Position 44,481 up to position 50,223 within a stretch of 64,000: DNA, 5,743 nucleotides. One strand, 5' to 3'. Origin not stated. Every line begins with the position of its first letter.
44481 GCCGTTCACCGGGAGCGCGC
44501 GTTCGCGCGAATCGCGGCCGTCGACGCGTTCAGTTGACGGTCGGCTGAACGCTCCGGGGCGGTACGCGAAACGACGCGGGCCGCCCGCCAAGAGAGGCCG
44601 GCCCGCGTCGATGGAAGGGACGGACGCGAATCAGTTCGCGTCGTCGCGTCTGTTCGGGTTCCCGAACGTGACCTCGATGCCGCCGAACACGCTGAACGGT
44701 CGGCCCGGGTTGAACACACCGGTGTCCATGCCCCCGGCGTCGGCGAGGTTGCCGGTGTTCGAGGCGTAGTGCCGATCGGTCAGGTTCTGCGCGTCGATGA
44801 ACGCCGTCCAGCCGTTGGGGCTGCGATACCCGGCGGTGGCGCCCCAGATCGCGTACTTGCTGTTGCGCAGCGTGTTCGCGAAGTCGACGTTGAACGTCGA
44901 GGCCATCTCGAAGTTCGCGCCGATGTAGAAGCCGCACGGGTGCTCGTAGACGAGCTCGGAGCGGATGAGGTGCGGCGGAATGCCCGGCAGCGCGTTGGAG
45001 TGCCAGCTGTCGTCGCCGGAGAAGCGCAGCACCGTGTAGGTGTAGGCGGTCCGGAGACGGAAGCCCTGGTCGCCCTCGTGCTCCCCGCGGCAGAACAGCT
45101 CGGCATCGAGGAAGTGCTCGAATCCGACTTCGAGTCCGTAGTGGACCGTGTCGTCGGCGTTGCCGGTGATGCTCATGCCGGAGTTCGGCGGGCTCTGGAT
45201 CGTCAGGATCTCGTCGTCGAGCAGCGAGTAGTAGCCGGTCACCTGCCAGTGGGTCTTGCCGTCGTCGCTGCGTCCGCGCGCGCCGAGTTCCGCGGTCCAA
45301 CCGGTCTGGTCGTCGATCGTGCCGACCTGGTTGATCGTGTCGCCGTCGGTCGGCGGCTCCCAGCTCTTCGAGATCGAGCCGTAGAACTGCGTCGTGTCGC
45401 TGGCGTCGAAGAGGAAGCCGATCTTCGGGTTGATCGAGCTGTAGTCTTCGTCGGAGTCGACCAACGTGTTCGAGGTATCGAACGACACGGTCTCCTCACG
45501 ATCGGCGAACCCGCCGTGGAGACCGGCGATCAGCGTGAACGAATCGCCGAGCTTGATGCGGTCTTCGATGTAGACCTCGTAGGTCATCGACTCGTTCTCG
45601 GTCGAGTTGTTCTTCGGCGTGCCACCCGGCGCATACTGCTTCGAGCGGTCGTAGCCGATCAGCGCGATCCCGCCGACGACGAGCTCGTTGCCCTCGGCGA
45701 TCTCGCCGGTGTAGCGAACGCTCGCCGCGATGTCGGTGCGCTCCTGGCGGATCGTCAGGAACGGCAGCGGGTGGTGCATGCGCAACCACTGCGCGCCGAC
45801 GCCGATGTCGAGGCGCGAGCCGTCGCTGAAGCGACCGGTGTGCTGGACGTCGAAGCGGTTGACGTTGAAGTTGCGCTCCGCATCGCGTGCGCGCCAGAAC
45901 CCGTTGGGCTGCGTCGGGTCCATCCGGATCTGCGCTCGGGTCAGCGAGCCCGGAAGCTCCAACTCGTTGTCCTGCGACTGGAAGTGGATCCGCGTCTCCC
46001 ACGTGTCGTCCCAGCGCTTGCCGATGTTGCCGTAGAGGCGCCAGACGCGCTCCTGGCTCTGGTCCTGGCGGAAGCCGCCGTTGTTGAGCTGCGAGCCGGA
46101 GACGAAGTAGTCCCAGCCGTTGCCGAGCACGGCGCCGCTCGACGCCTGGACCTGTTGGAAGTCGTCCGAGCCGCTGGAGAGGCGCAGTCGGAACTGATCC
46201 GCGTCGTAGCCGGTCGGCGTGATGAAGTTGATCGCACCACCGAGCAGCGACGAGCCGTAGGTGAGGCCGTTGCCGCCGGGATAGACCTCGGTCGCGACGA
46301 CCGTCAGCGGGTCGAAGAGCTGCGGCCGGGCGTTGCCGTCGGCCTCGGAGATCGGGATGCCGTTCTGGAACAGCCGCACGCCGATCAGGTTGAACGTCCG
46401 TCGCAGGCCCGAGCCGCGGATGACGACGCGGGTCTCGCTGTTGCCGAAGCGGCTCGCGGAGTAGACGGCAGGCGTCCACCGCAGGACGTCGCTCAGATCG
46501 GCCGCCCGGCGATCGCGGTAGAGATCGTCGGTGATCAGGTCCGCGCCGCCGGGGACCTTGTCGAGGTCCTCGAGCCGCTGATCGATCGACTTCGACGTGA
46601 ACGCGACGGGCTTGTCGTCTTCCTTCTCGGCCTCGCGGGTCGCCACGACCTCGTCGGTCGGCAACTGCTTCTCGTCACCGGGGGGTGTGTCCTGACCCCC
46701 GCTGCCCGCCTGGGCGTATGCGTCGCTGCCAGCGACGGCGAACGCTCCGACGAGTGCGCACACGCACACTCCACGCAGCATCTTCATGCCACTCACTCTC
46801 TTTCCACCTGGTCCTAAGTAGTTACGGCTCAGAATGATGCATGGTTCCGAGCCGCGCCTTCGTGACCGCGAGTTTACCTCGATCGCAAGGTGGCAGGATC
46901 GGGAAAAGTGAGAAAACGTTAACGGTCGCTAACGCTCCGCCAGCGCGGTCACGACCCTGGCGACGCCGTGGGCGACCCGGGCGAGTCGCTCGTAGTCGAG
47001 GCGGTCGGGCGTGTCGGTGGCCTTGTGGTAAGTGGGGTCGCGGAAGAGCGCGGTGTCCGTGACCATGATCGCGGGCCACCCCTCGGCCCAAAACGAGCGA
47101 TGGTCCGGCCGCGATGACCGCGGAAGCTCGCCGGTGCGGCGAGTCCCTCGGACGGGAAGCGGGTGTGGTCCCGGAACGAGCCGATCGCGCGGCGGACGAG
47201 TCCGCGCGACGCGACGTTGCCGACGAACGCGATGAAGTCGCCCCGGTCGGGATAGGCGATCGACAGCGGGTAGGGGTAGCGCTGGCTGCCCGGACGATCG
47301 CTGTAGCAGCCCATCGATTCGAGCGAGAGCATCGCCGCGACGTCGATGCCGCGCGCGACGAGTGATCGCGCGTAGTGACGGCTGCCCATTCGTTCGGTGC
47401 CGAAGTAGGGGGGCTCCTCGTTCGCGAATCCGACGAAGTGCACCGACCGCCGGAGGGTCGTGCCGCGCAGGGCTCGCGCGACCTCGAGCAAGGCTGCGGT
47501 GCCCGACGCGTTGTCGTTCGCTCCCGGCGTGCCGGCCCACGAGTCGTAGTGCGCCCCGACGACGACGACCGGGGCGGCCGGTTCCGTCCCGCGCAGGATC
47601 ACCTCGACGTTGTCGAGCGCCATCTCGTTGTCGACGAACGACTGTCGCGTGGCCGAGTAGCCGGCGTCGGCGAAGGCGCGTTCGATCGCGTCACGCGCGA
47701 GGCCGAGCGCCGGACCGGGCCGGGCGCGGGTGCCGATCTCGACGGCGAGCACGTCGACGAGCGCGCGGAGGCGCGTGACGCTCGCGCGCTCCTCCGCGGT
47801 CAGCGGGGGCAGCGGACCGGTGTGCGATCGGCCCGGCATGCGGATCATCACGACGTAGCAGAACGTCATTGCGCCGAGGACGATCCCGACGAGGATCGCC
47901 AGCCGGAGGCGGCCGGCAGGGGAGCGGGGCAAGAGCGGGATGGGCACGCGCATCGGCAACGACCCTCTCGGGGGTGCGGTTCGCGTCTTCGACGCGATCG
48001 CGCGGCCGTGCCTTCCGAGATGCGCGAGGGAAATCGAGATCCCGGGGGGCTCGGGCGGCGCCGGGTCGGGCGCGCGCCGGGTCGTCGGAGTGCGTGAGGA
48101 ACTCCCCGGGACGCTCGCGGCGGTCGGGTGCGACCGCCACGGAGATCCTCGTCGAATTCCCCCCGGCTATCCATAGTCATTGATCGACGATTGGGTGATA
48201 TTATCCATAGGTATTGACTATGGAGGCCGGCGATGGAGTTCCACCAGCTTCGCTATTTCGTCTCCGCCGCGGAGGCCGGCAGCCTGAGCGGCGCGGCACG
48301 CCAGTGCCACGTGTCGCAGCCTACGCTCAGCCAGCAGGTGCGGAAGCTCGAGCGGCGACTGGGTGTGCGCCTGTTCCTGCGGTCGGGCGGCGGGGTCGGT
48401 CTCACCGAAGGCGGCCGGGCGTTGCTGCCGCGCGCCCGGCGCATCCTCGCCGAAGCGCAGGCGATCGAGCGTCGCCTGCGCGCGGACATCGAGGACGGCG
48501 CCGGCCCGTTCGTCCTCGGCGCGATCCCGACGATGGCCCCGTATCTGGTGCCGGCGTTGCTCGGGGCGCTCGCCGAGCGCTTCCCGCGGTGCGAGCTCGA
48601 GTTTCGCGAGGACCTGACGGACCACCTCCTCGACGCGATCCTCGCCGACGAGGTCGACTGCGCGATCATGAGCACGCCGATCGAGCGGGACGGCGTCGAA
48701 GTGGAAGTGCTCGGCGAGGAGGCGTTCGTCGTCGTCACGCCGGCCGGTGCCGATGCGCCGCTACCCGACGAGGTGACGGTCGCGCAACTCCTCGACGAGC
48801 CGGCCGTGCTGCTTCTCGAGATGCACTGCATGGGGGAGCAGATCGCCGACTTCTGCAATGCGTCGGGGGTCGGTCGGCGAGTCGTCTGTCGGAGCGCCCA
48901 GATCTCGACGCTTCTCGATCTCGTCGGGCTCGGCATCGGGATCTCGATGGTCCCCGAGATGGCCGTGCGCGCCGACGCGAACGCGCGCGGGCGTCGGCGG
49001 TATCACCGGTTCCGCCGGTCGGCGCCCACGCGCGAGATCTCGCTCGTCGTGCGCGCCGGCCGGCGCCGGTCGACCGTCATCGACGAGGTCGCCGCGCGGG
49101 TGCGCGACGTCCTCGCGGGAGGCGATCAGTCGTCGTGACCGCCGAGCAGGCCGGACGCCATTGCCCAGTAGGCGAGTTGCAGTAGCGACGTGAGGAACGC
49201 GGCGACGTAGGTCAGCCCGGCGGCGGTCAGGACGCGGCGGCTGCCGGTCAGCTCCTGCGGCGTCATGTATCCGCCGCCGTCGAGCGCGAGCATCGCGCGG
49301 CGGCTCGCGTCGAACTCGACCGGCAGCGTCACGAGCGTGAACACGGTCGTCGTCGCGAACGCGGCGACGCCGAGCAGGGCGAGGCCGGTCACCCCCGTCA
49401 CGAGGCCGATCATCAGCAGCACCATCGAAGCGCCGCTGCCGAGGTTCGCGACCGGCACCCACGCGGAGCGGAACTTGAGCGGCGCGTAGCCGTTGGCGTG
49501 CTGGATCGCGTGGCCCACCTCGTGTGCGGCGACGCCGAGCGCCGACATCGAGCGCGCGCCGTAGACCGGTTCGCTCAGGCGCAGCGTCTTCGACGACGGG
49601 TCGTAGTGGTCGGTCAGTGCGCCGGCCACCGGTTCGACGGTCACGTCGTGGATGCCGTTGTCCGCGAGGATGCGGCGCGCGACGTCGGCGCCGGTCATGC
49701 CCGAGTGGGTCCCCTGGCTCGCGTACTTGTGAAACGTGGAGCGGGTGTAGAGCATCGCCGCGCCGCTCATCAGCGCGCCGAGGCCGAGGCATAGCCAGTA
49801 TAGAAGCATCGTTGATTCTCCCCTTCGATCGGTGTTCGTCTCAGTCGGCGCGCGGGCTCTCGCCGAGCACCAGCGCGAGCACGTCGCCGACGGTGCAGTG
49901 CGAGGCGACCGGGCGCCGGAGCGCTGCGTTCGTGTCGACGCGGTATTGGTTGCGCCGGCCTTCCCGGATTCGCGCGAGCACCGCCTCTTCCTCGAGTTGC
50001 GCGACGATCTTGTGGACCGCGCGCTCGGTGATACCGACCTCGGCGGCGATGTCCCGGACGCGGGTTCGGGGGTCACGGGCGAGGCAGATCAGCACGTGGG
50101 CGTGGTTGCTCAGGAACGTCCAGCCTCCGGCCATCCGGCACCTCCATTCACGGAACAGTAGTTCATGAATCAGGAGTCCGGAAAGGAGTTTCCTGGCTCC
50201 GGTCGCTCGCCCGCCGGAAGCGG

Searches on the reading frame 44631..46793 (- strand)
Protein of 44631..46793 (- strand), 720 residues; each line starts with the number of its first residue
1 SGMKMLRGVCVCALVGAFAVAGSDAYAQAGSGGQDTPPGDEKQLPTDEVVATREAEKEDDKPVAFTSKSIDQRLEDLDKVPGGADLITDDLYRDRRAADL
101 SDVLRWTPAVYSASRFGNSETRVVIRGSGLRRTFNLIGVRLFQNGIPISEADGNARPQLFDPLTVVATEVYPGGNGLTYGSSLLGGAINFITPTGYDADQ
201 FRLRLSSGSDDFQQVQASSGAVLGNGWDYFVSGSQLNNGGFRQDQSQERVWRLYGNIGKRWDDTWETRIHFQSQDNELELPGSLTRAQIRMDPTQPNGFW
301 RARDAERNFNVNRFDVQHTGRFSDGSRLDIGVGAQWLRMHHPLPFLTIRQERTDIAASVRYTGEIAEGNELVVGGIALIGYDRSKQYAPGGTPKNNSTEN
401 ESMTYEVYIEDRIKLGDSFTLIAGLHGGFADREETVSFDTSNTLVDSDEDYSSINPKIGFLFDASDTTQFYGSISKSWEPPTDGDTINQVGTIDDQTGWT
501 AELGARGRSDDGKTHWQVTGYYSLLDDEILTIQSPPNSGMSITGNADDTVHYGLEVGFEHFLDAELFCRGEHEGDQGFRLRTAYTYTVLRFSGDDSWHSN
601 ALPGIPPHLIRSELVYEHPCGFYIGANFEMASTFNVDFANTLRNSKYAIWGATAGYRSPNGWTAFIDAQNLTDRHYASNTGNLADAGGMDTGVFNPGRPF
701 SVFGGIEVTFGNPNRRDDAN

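Call 18: search_protein_families(library=pfam, proteins=[window:44631-46793:-], max_evalue=0.001)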
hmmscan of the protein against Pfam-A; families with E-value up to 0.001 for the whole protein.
window:44631-46793:- (720 aa): 2 families
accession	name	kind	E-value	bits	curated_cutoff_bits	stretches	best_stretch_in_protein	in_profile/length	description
PF00593.30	TonB_dep_Rec_b-barrel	-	7.3e-35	122.1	27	1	261-671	57-436/436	TonB dependent receptor-like, beta-barrel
PF07715.20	Plug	-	5.5e-12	46.6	23.9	1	77-187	2-107/107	TonB-dependent Receptor Plug Domain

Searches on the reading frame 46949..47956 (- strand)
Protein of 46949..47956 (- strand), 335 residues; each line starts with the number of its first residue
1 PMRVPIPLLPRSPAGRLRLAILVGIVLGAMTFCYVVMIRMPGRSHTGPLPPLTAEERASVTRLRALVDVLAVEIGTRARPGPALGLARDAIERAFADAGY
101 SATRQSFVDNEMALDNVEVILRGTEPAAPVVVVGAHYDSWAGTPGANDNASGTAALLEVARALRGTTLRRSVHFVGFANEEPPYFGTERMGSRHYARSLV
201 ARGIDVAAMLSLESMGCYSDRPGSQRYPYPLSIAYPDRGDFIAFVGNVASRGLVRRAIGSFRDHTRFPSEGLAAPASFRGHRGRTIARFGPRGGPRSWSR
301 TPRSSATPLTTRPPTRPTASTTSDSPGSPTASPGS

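Call 59: search_protein_families(library=pfam, proteins=[window:46949-47956:-], max_evalue=0.001)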
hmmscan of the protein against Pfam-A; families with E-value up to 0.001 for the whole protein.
window:46949-47956:- (335 aa): 2 families
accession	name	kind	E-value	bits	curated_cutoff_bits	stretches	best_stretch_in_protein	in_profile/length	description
PF04389.22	Peptidase_M28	-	2.9e-21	76.5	21.3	1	116-271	1-152/193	Peptidase family M28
PF01546.33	Peptidase_M20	-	0.0003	21.2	24.6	1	144-210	31-93/206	Peptidase family M20/M25/M40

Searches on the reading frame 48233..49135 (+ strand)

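Call 45: search_protein_families(library=pfam, proteins=[window:48233-49135:+], max_evalue=0.001)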
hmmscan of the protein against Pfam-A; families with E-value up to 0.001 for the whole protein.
window:48233-49135:+ (301 aa): 4 families
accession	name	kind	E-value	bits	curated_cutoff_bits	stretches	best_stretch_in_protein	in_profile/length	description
PF03466.25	LysR_substrate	-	2e-41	142.1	28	1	90-294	5-208/209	LysR substrate binding domain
PF00126.33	HTH_1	-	2.2e-23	82.4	26.6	1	4-62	2-60/60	Bacterial regulatory helix-turn-helix protein, lysR family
PF13556.12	HTH_30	-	0.00046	20.4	27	0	13-47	10-44/59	PucR C-terminal helix-turn-helix domain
PF12840.13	HTH_20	-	0.00092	19.6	27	0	7-41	11-44/51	Helix-turn-helix domain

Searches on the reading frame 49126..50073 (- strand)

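Call 45: search_protein_families(library=pfam, proteins=[window:49126-50073:-], max_evalue=0.001)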
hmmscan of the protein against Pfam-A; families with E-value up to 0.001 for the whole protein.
window:49126-50073:- (315 aa): 1 family
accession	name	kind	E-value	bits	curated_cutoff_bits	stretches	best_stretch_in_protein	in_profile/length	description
PF04298.18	Zn_peptidase_2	-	4.8e-83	278.4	27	1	93-306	2-216/218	Putative neutral zinc metallopeptidase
